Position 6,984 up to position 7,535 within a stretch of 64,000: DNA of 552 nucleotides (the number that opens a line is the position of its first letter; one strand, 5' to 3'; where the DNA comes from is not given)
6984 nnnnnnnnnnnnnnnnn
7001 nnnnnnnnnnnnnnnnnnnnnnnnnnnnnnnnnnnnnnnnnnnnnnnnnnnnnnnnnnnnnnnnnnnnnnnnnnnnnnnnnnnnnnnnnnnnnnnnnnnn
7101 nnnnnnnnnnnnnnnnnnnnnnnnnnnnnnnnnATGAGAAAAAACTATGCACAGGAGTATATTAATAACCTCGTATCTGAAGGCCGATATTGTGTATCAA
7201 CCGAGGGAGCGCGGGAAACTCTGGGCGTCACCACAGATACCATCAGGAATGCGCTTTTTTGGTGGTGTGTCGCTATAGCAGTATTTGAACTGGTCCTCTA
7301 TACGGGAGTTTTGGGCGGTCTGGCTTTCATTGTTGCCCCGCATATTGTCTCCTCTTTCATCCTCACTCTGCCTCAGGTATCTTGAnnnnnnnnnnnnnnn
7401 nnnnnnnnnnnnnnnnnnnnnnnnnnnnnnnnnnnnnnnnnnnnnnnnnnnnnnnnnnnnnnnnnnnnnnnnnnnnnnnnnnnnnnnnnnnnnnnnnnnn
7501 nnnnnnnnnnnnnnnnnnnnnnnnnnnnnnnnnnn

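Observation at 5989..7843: Three-gene Fic / small membrane-wHTH / GIY-YIG module as island cargo - candidate uncharacterised toxin- or defense-type system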

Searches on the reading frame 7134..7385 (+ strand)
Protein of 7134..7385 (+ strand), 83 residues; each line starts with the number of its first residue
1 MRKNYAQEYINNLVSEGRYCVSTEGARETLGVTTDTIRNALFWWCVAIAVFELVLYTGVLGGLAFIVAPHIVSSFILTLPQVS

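Call 4: search_protein_families(library=pfam, proteins=[window:7134-7385:+], max_evalue=1)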
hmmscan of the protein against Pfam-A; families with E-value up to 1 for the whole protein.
window:7134-7385:+ (83 aa): 1 family
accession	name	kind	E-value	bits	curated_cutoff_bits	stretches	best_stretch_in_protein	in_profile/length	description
PF08220.18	HTH_DeoR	-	0.16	12.2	21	1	20-39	14-33/57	DeoR-like helix-turn-helix domain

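Call 5: search_protein_families(library=ncbifam, proteins=[window:7134-7385:+], max_evalue=1)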
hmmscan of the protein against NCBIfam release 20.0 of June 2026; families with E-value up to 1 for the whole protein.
window:7134-7385:+ (83 aa): 0 families

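Call 6: search_protein_families(library=padloc, proteins=[window:7134-7385:+], max_evalue=1)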
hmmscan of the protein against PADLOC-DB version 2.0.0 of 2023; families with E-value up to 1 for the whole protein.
window:7134-7385:+ (83 aa): 2 families
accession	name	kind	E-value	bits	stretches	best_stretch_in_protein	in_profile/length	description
PDLC02266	AbiEi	-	0.00013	19.5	1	5-42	2-39/258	AbiEi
PDLC02282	AbiEi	-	0.00072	17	1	6-41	3-38/260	AbiEi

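Call 8: search_protein_families(library=phrogs, proteins=[window:7134-7385:+], max_evalue=1)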
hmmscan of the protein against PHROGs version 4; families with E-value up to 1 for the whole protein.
window:7134-7385:+ (83 aa): 0 families

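Call 13: find_homologous_proteins(query=window:7134-7385:+, max_evalue=0.01)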
Query window:7134-7385:+ (83 aa): 1 proteins with E <= 0.01 among 2 candidates.
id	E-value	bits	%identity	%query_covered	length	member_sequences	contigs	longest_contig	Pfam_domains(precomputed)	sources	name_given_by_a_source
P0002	3.4e-48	178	100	100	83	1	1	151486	-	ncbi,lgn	ncbi:MAG: hypothetical protein V6Z81_00445 [Parvularculales bacterium]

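Call 71: predict_structure(protein=window:7134-7385:+)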
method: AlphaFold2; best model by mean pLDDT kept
length: 83 residues; sequences in the alignment: 1
mean_pLDDT: 77.2   pTM: 0.41
mean pLDDT of the five models: 77.2, 73.9, 62.5, 62.4, 62.2
residues with pLDDT >= 90: 26; 70-90: 25; 50-70: 32; < 50: 0
segments of 3 or more residues with pLDDT < 50: none
pLDDT, mean of each block of 10 residues (from residue 1): 61 61 56 82 96 93 90 81 67
secondary structure, 60 per line:
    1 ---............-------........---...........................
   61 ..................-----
elements in order: H4-15 H23-30 H34-78

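Call 94: fold_search(model_id=the predicted structure, library=pdb)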
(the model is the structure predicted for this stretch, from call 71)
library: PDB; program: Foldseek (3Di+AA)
matches with E <= 10: 0; with E <= 0.001: 0
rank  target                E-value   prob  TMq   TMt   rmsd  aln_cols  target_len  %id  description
